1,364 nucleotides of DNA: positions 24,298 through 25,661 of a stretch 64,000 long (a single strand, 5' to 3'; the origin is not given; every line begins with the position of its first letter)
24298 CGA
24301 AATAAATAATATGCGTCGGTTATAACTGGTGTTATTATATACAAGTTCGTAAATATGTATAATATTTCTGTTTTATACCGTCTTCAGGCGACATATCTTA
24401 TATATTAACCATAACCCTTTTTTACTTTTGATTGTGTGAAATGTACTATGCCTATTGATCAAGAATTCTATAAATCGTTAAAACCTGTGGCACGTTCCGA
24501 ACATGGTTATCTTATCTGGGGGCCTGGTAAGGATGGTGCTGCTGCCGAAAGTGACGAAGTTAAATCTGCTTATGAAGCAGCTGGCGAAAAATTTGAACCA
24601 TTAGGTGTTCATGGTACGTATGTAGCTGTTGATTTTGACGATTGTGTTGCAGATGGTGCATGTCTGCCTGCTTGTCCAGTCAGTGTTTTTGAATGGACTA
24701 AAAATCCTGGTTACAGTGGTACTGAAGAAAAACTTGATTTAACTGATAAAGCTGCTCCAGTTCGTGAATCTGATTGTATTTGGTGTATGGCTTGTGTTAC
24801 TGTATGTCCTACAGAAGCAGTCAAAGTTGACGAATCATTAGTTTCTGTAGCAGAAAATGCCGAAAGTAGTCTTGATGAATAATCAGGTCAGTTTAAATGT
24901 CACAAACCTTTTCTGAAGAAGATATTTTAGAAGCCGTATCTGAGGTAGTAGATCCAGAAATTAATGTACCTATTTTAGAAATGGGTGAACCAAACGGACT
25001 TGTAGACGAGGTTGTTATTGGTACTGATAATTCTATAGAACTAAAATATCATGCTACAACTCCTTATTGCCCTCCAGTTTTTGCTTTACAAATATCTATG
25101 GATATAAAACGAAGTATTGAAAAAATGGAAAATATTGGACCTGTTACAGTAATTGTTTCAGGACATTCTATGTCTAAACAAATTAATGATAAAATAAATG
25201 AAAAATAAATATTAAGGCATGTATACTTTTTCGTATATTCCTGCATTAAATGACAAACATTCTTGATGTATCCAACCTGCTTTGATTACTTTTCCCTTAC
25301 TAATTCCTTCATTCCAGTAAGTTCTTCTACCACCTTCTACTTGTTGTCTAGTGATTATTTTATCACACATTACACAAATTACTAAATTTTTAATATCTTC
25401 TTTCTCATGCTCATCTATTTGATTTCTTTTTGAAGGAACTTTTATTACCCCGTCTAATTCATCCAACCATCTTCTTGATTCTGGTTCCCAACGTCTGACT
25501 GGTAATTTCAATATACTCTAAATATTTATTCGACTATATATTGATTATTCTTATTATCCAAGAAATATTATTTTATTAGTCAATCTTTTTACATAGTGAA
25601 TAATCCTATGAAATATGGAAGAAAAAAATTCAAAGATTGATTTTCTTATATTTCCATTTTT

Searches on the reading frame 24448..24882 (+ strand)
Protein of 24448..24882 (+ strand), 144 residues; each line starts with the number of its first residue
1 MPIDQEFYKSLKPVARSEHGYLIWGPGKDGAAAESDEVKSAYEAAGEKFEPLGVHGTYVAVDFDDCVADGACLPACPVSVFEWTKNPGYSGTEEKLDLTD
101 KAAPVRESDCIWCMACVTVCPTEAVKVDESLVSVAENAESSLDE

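Call 6: search_protein_families(library=pfam, proteins=[window:24448-24882:+])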
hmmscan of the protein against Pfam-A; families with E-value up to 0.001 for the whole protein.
window:24448-24882:+ (144 aa): 11 families
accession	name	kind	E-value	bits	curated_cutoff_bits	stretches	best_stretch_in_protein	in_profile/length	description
PF12838.12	Fer4_7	-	9.5e-12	45.6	27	1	66-124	2-52/52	4Fe-4S dicluster domain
PF00037.32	Fer4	-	1.8e-09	37.4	21.1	2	105-125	3-23/24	4Fe-4S binding domain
PF13237.11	Fer4_10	-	2.6e-08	34.1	25.5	1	61-121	4-53/53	4Fe-4S dicluster domain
PF14697.11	Fer4_21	-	2.7e-07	31.1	35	1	100-126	31-58/59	4Fe-4S dicluster domain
PF13187.11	Fer4_9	-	4.2e-07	30.3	27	1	66-124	2-51/52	4Fe-4S dicluster domain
PF13484.11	Fer4_16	-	1.6e-06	29.2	30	0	110-128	2-20/66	4Fe-4S double cluster binding domain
PF13183.11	Fer4_8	-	5e-06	27.4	27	1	64-122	3-66/68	4Fe-4S dicluster domain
PF12797.12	Fer4_2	-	7.1e-06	26.1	24.5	0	107-122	7-22/22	4Fe-4S binding domain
PF12837.12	Fer4_6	-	1.8e-05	24.9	25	0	107-124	6-23/24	4Fe-4S binding domain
PF25160.1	LdpA_Fe-S-bd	-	5.7e-05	23.3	27.6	0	107-126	25-44/49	LdpA Fe-S cluster-binding domain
PF13534.11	Fer4_17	-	0.00025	22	22.2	0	108-122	44-58/61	4Fe-4S dicluster domain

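Call 14: find_related_loci(query=window:24448-24882:+, collection=metagenome_contigs, flank=4000)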
Query window:24448-24882:+ (144 aa) in metagenome_contigs; peptide patterns used: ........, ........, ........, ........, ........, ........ (x = any residue, [..] = any of these).
600 stretches matched a pattern (row limit reached: there are more); 491 encode a relative of the query (tblastn E <= 1e-3); the best 80 are kept; 80 distinct loci.
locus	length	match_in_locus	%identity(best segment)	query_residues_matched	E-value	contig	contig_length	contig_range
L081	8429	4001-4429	94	1-143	1e-88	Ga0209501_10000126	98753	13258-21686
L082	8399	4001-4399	72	1-134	7e-67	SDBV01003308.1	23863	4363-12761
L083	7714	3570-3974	66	1-136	2e-63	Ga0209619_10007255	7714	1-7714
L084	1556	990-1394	66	1-136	1e-65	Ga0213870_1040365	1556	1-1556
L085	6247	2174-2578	66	1-136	2e-62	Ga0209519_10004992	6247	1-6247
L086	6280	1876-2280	66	1-136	2e-62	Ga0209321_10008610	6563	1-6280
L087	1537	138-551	59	1-139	5e-58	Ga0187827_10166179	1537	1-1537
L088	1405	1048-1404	65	1-120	1e-54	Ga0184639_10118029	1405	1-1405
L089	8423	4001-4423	53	1-136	1e-50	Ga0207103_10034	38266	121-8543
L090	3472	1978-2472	49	1-144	3e-50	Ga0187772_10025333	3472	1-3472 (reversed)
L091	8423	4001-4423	52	1-136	3e-50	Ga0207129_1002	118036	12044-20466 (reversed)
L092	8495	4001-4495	50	1-144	4e-50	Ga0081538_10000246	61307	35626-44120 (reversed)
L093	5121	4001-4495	51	1-144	1e-49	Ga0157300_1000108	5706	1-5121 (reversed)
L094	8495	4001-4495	49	1-144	1e-49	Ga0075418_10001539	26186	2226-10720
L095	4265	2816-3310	50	1-144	1e-49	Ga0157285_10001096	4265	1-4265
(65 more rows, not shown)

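Call 16: find_homologous_proteins(query=window:24448-24882:+, max_evalue=1e-30)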
Query window:24448-24882:+ (144 aa): 112 proteins with E <= 1e-30 among 382 candidates.
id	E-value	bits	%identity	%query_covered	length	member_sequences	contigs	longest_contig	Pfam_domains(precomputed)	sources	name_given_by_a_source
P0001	9.8e-88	310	95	99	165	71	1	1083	PF14697.12,PF12797.13,PF12837.13,PF00037.33,PF13484.12,PF12838.13,PF13237.12,PF13183.12,PF13187.12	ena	-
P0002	4.6e-86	304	94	99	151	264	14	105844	PF14697.12,PF12797.13,PF12837.13,PF00037.33,PF13484.12,PF12838.13,PF13237.12,PF13183.12,PF13187.12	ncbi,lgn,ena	-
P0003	3.1e-82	292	89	97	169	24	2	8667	PF14697.12,PF12797.13,PF12837.13,PF00037.33,PF13484.12,PF12838.13,PF25160.2,PF13237.12,PF13187.12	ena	-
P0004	1.1e-81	290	88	97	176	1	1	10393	PF14697.12,PF12797.13,PF12837.13,PF00037.33,PF13484.12,PF12838.13,PF13237.12,PF13187.12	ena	-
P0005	4.9e-81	288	88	96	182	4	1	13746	PF14697.12,PF12797.13,PF12837.13,PF00037.33,PF13484.12,PF12838.13,PF13237.12,PF13187.12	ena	-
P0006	7.2e-81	287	87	97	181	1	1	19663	PF14697.12,PF12797.13,PF12837.13,PF00037.33,PF13484.12,PF12838.13,PF13237.12,PF13187.12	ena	-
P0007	1.6e-80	286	88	97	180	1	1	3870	PF14697.12,PF12797.13,PF00037.33,PF13484.12,PF12838.13,PF13237.12,PF13187.12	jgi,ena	jgi:NAD-dependent dihydropyrimidine dehydrogenase PreA subunit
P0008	7.5e-74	264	80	94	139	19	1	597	PF14697.12,PF12797.13,PF12837.13,PF00037.33,PF13484.12,PF12838.13,PF13237.12,PF13187.12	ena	-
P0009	1.8e-65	237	70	97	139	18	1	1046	PF14697.12,PF12797.13,PF12837.13,PF00037.33,PF13484.12,PF12838.13,PF13237.12,PF13187.12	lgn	-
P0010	3.7e-63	230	95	74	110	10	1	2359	-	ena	-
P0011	7.0e-62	226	68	97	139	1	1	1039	PF14697.12,PF12797.13,PF12837.13,PF00037.33,PF13484.12,PF12838.13,PF25160.2,PF13237.12,PF13183.12,PF13187.12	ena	-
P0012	8.4e-61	222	66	97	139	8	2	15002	PF14697.12,PF12797.13,PF12837.13,PF00037.33,PF13484.12,PF12838.13,PF25160.2,PF13237.12,PF13187.12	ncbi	-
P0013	1.9e-59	218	66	94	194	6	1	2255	PF14697.12,PF12797.13,PF12837.13,PF00037.33,PF13484.12,PF12838.13,PF13237.12,PF13187.12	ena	-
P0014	2.7e-59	217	66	95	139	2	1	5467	PF14697.12,PF12797.13,PF00037.33,PF13484.12,PF12838.13,PF25160.2,PF13237.12,PF13183.12,PF13187.12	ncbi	ncbi:MAG: ferredoxin family protein [Nitrososphaerales archaeon]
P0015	4.1e-59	217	62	97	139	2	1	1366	PF14697.12,PF12797.13,PF12837.13,PF00037.33,PF13484.12,PF12838.13,PF25160.2,PF13237.12,PF13187.12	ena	-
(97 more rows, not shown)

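Call 17: find_encoding_contigs(protein=P0002, flank=3000, max_places=10)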
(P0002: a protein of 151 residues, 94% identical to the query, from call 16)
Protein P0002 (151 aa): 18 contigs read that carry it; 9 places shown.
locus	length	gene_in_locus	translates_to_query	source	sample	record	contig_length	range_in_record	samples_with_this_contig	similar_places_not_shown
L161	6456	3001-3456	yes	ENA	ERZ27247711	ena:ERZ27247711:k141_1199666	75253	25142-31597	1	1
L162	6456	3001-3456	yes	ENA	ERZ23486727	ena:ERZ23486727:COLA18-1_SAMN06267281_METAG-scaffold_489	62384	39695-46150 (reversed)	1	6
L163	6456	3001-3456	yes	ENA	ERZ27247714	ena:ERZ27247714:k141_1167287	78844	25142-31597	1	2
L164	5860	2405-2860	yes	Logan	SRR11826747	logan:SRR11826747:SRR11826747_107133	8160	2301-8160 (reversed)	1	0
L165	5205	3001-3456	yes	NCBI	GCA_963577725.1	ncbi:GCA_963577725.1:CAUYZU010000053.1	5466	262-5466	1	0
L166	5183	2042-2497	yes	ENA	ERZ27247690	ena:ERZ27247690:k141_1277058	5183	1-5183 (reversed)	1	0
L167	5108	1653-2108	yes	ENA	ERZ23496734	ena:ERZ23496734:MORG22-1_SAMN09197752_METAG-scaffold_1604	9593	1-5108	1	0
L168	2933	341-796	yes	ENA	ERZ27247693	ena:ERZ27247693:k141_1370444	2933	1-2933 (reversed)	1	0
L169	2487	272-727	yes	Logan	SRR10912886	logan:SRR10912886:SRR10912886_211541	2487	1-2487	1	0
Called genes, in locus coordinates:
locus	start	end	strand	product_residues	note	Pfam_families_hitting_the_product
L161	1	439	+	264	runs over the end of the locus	PF01113:DapB_N, PF05173:DapB_C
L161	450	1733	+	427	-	PF00278:Orn_DAP_Arg_deC, PF02784:Orn_Arg_deC_N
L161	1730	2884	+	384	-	PF00155:Aminotran_1_2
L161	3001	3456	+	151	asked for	PF13183:Fer4_8 (faint), PF14697:Fer4_21 (faint), PF12797:Fer4_2 (faint), PF00037:Fer4 (faint), PF12837:Fer4_6 (faint), PF13237:Fer4_10, PF12838:Fer4_7 (weak), PF13187:Fer4_9 (weak), +1 more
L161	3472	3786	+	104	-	PF01883:FeS_assembly_P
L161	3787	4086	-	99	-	-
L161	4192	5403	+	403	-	PF02163:Peptidase_M50, PF13180:PDZ_2, PF17820:PDZ_6 (weak)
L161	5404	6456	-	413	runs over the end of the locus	PF05221:AdoHcyase, PF02826:2-Hacid_dh_C, PF00670:AdoHcyase_NAD, PF07991:KARI_N (weak)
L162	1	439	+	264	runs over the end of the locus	PF01113:DapB_N, PF05173:DapB_C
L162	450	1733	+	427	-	PF00278:Orn_DAP_Arg_deC, PF02784:Orn_Arg_deC_N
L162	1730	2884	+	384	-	PF00155:Aminotran_1_2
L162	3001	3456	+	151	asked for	PF13183:Fer4_8 (faint), PF14697:Fer4_21 (faint), PF12797:Fer4_2 (faint), PF00037:Fer4 (faint), PF12837:Fer4_6 (faint), PF13237:Fer4_10, PF12838:Fer4_7 (weak), PF13187:Fer4_9 (weak), +1 more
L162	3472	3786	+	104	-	PF01883:FeS_assembly_P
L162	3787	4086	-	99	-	-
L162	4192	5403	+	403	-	PF02163:Peptidase_M50, PF13180:PDZ_2, PF17820:PDZ_6 (weak)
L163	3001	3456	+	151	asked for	PF13183:Fer4_8 (faint), PF14697:Fer4_21 (faint), PF12797:Fer4_2 (faint), PF00037:Fer4 (faint), PF12837:Fer4_6 (faint), PF13237:Fer4_10, PF12838:Fer4_7 (weak), PF13187:Fer4_9 (weak), +1 more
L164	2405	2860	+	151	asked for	PF13183:Fer4_8 (faint), PF14697:Fer4_21 (faint), PF12797:Fer4_2 (faint), PF00037:Fer4 (faint), PF12837:Fer4_6 (faint), PF13237:Fer4_10, PF12838:Fer4_7 (weak), PF13187:Fer4_9 (weak), +1 more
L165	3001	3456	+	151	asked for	PF13183:Fer4_8 (faint), PF14697:Fer4_21 (faint), PF12797:Fer4_2 (faint), PF00037:Fer4 (faint), PF12837:Fer4_6 (faint), PF13237:Fer4_10, PF12838:Fer4_7 (weak), PF13187:Fer4_9 (weak), +1 more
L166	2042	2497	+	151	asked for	PF13183:Fer4_8 (faint), PF14697:Fer4_21 (faint), PF12797:Fer4_2 (faint), PF00037:Fer4 (faint), PF12837:Fer4_6 (faint), PF13237:Fer4_10, PF12838:Fer4_7 (weak), PF13187:Fer4_9 (weak), +1 more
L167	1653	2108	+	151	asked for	PF13183:Fer4_8 (faint), PF14697:Fer4_21 (faint), PF12797:Fer4_2 (faint), PF00037:Fer4 (faint), PF12837:Fer4_6 (faint), PF13237:Fer4_10, PF12838:Fer4_7 (weak), PF13187:Fer4_9 (weak), +1 more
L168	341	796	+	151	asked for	PF13183:Fer4_8 (faint), PF14697:Fer4_21 (faint), PF12797:Fer4_2 (faint), PF00037:Fer4 (faint), PF12837:Fer4_6 (faint), PF13237:Fer4_10, PF12838:Fer4_7 (weak), PF13187:Fer4_9 (weak), +1 more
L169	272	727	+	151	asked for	PF13183:Fer4_8 (faint), PF14697:Fer4_21 (faint), PF12797:Fer4_2 (faint), PF00037:Fer4 (faint), PF12837:Fer4_6 (faint), PF13237:Fer4_10, PF12838:Fer4_7 (weak), PF13187:Fer4_9 (weak), +1 more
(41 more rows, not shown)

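Call 18: find_encoding_contigs(protein=P0003, flank=3000, max_places=3)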
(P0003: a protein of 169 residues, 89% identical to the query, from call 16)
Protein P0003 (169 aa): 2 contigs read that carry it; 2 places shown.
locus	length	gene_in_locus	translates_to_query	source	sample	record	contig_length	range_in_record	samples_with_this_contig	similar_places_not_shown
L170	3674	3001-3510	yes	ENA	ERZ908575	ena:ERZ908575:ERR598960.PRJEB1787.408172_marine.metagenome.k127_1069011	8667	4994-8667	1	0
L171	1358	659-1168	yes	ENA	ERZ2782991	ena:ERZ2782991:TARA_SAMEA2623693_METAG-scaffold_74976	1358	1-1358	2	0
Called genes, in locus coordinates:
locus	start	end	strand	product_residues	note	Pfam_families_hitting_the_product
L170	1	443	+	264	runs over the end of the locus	PF01113:DapB_N, PF05173:DapB_C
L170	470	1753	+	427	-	PF00278:Orn_DAP_Arg_deC, PF02784:Orn_Arg_deC_N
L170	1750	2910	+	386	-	PF00155:Aminotran_1_2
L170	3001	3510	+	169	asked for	PF14697:Fer4_21 (faint), PF25160:LdpA_Fe-S-bd (faint), PF00037:Fer4 (faint), PF12797:Fer4_2 (faint), PF12837:Fer4_6 (faint), PF13237:Fer4_10, PF12838:Fer4_7 (weak), PF13187:Fer4_9 (weak), +1 more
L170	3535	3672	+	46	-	?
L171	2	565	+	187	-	?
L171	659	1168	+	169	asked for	PF14697:Fer4_21 (faint), PF25160:LdpA_Fe-S-bd (faint), PF00037:Fer4 (faint), PF12797:Fer4_2 (faint), PF12837:Fer4_6 (faint), PF13237:Fer4_10, PF12838:Fer4_7 (weak), PF13187:Fer4_9 (weak), +1 more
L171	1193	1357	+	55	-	?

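Call 19: find_encoding_contigs(protein=P0004, flank=3000, max_places=3)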
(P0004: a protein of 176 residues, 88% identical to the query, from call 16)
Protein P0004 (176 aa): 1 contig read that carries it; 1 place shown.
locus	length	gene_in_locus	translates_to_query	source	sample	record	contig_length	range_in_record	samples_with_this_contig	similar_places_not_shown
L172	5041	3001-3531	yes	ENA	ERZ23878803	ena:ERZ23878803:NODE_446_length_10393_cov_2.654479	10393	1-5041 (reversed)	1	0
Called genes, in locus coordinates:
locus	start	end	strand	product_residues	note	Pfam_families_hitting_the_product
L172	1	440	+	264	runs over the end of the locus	PF01113:DapB_N, PF05173:DapB_C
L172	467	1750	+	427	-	PF00278:Orn_DAP_Arg_deC, PF02784:Orn_Arg_deC_N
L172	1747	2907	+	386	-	PF00155:Aminotran_1_2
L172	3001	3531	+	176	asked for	PF14697:Fer4_21 (faint), PF00037:Fer4 (faint), PF12797:Fer4_2 (faint), PF12837:Fer4_6 (faint), PF13237:Fer4_10, PF12838:Fer4_7 (weak), PF13187:Fer4_9 (weak), PF13484:Fer4_16 (faint)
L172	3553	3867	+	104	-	PF01883:FeS_assembly_P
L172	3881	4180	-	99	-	-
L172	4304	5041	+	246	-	?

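Call 20: find_encoding_contigs(protein=P0005, flank=3000, max_places=2)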
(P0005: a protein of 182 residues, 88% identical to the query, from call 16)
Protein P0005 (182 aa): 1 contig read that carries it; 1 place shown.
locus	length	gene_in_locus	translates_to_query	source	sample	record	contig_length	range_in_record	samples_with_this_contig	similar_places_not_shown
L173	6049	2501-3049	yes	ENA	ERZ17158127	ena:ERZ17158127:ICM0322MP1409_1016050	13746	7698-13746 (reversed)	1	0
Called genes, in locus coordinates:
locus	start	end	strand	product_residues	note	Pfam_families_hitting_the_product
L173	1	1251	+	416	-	?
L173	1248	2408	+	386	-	PF00155:Aminotran_1_2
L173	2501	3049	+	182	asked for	PF12838:Fer4_7 (faint), PF14697:Fer4_21 (faint), PF12797:Fer4_2 (faint), PF00037:Fer4 (faint), PF12837:Fer4_6 (faint), PF13237:Fer4_10 (weak), PF13187:Fer4_9 (weak), PF13484:Fer4_16 (faint)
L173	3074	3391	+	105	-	PF01883:FeS_assembly_P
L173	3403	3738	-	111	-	-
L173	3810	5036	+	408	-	PF02163:Peptidase_M50, PF13180:PDZ_2, PF17820:PDZ_6 (weak)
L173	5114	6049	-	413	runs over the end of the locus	PF05221:AdoHcyase, PF02826:2-Hacid_dh_C, PF00670:AdoHcyase_NAD, PF01262:AlaDh_PNT_C (weak), PF07991:KARI_N (weak)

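Call 21: find_encoding_contigs(protein=P0006, flank=3000, max_places=2)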
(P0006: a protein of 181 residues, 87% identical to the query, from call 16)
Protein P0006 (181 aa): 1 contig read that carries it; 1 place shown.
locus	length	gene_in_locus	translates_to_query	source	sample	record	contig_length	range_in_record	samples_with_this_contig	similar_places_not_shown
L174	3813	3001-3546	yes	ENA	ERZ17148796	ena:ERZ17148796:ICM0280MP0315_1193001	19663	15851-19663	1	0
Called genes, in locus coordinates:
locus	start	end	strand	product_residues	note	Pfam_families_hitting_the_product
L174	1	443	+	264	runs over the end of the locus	PF01113:DapB_N, PF05173:DapB_C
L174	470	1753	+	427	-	PF00278:Orn_DAP_Arg_deC, PF02784:Orn_Arg_deC_N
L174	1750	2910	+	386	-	PF00155:Aminotran_1_2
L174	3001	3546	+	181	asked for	PF14697:Fer4_21 (faint), PF12797:Fer4_2 (faint), PF00037:Fer4 (faint), PF12837:Fer4_6 (faint), PF13237:Fer4_10, PF12838:Fer4_7 (weak), PF13187:Fer4_9 (weak), PF13484:Fer4_16 (faint)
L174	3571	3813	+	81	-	?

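Call 22: find_encoding_contigs(protein=P0007, flank=3000, max_places=2)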
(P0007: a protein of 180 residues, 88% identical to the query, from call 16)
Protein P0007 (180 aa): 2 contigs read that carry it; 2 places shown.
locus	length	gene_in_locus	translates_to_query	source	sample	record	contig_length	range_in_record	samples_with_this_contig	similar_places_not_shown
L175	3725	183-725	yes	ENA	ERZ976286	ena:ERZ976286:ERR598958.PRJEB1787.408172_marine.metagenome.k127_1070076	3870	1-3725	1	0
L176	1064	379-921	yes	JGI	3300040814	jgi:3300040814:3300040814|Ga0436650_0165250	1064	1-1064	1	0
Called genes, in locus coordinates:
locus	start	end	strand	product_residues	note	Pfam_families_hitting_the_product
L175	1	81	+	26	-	?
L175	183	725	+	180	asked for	PF14697:Fer4_21 (faint), PF12797:Fer4_2 (faint), PF13237:Fer4_10 (weak), PF00037:Fer4 (faint), PF13187:Fer4_9 (weak), PF12838:Fer4_7 (weak), PF13484:Fer4_16 (faint)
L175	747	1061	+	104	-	PF01883:FeS_assembly_P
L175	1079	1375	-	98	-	-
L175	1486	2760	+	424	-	PF02163:Peptidase_M50, PF13180:PDZ_2, PF17820:PDZ_6 (weak)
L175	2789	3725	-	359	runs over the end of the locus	?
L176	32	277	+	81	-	PF00155:Aminotran_1_2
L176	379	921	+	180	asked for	PF14697:Fer4_21 (faint), PF12797:Fer4_2 (faint), PF13237:Fer4_10 (weak), PF00037:Fer4 (faint), PF13187:Fer4_9 (weak), PF12838:Fer4_7 (weak), PF13484:Fer4_16 (faint)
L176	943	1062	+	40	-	?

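Call 73: search_protein_families(library=ncbifam, proteins=[window:24448-24882:+], max_evalue=0.001)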
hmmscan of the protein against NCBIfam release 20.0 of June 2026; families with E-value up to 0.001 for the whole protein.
window:24448-24882:+ (144 aa): 50 families (the best 25 are shown)
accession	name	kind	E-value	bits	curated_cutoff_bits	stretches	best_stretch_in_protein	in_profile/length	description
NF041165.1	ZFX_Thplmales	equivalog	4.6e-29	101.6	280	1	42-128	44-143/144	zinc-containing ferredoxin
NF005503.0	PRK07118.1-2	equivalog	1.5e-10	40.8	252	1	49-136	152-240/292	RnfABCDGE type electron transport complex subunit B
NF042909.1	FMH_DH_FwdF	exception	1.7e-10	40.6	375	1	56-133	47-124/336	tungsten-dependent formylmethanofuran dehydrogenase subunit FwdF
NF005506.0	PRK07118.1-5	equivalog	9.1e-09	35.1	388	1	49-135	155-243/279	Fe-S cluster domain-containing protein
NF040864.1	HgcB_ferredoxin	equivalog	3.9e-08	33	99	1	60-130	10-66/93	mercury methylation ferredoxin HgcB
NF058577.1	FdxA_fam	equivalog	5.9e-08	32.8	65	1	107-134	6-33/52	4Fe-4S ferredoxin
NF006221.0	PRK08348.1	subfamily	8.2e-08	32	124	1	59-133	39-100/136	NADH-plastoquinone oxidoreductase subunit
NF038196.1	ferrodoxin_EFR1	subfamily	2.1e-07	31.3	75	1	49-129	170-233/242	EFR1 family ferrodoxin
TIGR01971.1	NuoI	subfamily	3e-07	30.1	113.05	1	64-131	42-104/121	NADH-quinone oxidoreductase, chain I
NF004546.0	PRK05888.3-3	equivalog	3.4e-07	29.8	260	1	57-125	57-124/196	NADH-quinone oxidoreductase subunit NuoI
TIGR02512.1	FeFe_hydrog_A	subfamily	6.4e-07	28.6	405.95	1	59-139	2-81/375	[FeFe] hydrogenase, group A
NF043039.1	HgcAB_like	equivalog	9.3e-07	28.7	285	1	55-125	291-349/350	HgcAB-like fusion protein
NF041836.1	rnfB_Methano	equivalog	1.3e-06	28.1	445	1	60-135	167-243/265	Rnf electron transport complex subunit RnfB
TIGR04105.1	FeFe_hydrog_B1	subfamily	1.9e-06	26.8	450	1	59-137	137-217/462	monomeric [FeFe] hydrogenase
NF004537.0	PRK05888.1-3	equivalog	2.1e-06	27.4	163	1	63-129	67-134/204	NADH-quinone oxidoreductase subunit NuoI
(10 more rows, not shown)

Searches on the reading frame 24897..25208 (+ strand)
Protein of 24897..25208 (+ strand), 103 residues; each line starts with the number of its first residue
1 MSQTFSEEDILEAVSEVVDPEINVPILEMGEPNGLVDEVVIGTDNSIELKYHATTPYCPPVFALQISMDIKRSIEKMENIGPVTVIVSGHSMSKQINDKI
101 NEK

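Call 6: search_protein_families(library=pfam, proteins=[window:24897-25208:+])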
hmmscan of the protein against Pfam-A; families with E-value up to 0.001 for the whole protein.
window:24897-25208:+ (103 aa): 1 family
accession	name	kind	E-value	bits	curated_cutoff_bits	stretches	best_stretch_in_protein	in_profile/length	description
PF01883.24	FeS_assembly_P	-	1.6e-07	31.9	23.5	1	7-84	1-70/73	Iron-sulfur cluster assembly protein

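Call 73: search_protein_families(library=ncbifam, proteins=[window:24897-25208:+], max_evalue=0.001)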
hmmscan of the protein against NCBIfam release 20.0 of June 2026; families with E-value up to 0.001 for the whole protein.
window:24897-25208:+ (103 aa): 1 family
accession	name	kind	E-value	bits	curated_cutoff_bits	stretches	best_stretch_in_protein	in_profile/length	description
TIGR02945.1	SUF_assoc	equivalog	6.6e-09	36.1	143.4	1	7-86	3-76/99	SUF system Fe-S cluster assembly protein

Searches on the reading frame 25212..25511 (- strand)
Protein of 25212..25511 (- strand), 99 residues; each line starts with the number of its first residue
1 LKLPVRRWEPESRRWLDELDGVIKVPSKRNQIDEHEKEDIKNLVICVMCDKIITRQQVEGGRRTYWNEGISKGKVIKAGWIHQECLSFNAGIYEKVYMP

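Call 6: search_protein_families(library=pfam, proteins=[window:25212-25511:-])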
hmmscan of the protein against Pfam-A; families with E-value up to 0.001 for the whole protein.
window:25212-25511:- (99 aa): 0 families

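Call 59: search_solved_structures(query=window:25212-25511:-, max_evalue=10)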
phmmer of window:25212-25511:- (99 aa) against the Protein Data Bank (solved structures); distinct sequences matched with E-value up to 10: 0.

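Call 73: search_protein_families(library=ncbifam, proteins=[window:25212-25511:-], max_evalue=0.001)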
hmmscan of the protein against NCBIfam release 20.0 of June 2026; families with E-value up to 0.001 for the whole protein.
window:25212-25511:- (99 aa): 0 families
